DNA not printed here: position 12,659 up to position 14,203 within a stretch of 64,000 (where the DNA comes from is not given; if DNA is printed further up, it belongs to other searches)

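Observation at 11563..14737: Thiol-disulfide / exopolysaccharide cluster: DsbA-like, Cys-rich DUF378, processive GT2 (QRLRW), second membrane thioredoxin-like protein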

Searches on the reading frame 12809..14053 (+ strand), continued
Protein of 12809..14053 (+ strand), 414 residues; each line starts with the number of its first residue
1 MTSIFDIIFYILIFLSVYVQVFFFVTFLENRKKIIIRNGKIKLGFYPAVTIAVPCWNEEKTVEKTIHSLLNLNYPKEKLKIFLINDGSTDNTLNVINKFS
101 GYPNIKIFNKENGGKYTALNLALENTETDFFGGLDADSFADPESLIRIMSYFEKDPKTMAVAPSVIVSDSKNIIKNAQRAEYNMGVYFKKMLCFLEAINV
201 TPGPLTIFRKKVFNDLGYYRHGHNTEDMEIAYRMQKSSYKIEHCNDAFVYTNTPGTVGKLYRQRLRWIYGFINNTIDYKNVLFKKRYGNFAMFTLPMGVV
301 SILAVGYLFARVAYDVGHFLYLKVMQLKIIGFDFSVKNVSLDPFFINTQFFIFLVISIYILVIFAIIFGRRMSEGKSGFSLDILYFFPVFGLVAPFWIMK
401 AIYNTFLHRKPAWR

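Call 72: fold_search(model_id=the predicted structure, library=pdb)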
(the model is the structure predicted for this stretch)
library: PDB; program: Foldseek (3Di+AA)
matches with E <= 10: 1340; with E <= 0.001: 398
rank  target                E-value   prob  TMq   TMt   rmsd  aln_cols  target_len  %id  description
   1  8smp_A                6.1e-16  1.00  0.59  0.47  12.4       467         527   17  Xenopus laevis hyaluronan synthase 1, UDP-bound, gating loop inserted state (released 2024-05-01)
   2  8smn_A                2.7e-15  1.00  0.67  0.55   6.2       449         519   17  Xenopus laevis hyaluronan synthase 1, nascent HA polymer bound state (released 2024-05-01)
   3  8smm_A                3.0e-15  1.00  0.66  0.55   6.4       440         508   16  Xenopus laevis hyaluronan synthase 1 (released 2024-05-01)
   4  7sp8_A                1.2e-13  1.00  0.63  0.53   8.7       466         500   13  Chlorella virus Hyaluronan Synthase bound to UDP-GlcNAc (released 2022-04-06)
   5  8snc_A                1.2e-13  1.00  0.68  0.58   5.6       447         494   12  Chlorella virus Hyaluronan Synthase bound to GlcA extended GlcNAc primer (released 2024-05-01)
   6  6yv7_B                1.4e-13  1.00  0.59  0.70   6.2       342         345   17  Mannosyltransferase PcManGT from Pyrobaculum calidifontis (released 2020-07-22)
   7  7sp7_A                1.4e-13  1.00  0.66  0.56   5.8       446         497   13  Chlorella virus hyaluronan synthase inhibited by UDP (released 2022-04-06)
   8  7sp9_A                1.4e-13  1.00  0.65  0.55   5.9       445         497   13  Chlorella virus Hyaluronan Synthase in the GlcNAc-primed channel-closed state (released 2022-04-06)
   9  4p00_A                1.5e-13  1.00  0.64  0.39   6.7       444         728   17  Bacterial Cellulose Synthase in complex with cyclic-di-GMP and UDP (released 2014-04-09)
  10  6yv7_A                3.6e-13  1.00  0.64  0.76   6.3       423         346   14  Mannosyltransferase PcManGT from Pyrobaculum calidifontis (released 2020-07-22)
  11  8sne_A                6.1e-13  1.00  0.69  0.59   5.5       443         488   14  Chlorella virus Hyaluronan Synthase bound to GlcA extended GlcNAc primer and UDP (released 2024-05-01)
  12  9b8v_E                9.2e-13  1.00  0.65  0.35   6.9       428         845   16  AlphaFold2 informed cryo-EM model of the E. coli cellulose synthase BcsAG3B6 complex (released 2025-02-19)
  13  9yq2_A                9.2e-13  1.00  0.67  0.58   5.4       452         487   12  Chlorella virus hyaluronan synthase bound to DDM (released 2025-12-10)
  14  6p61_C                1.1e-12  1.00  0.39  0.81   4.1       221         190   25  Structure of a Glycosyltransferase from Leptospira borgpetersenii serovar Hardjo-bovis (strain JB197) (released 2019-07-10)
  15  9yq4_A                1.1e-12  1.00  0.67  0.57   5.7       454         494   14  Chlorella virus hyaluronan synthase bound to a proofreading UDP-GlcA (released 2025-12-10)
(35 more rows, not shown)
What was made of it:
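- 12809..14053 (+): Membrane-embedded GT2 synthase with DDGS, DAD, TED and QRLRW motifs. PgaC/IcaA-like by sequence and HAS/BcsA-like by fold. Foldseek to HAS and BcsA: E 6e-16 to about 1e-11, TMq 0.55-0.69 (call 72).
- On Membrane-embedded processive GT2 synthases (BcsA/HAS/CHS type): Foldseek top hits are HAS and BcsA, E 6e-16 to about 1e-11, TMq 0.55-0.69 (call 72).
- Closest known: Cellulose synthase BcsA-BcsB and hyaluronan synthases. Same: Same overall fold of GT-A domain, interface helix with QxxRW and TM helices (Foldseek E 6e-16 to about 1e-11, TMq 0.55-0.69, call 72).
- Foldseek top hits are HAS and BcsA (call 72). The best structural matches are polymer-translocating synthases (call 72).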
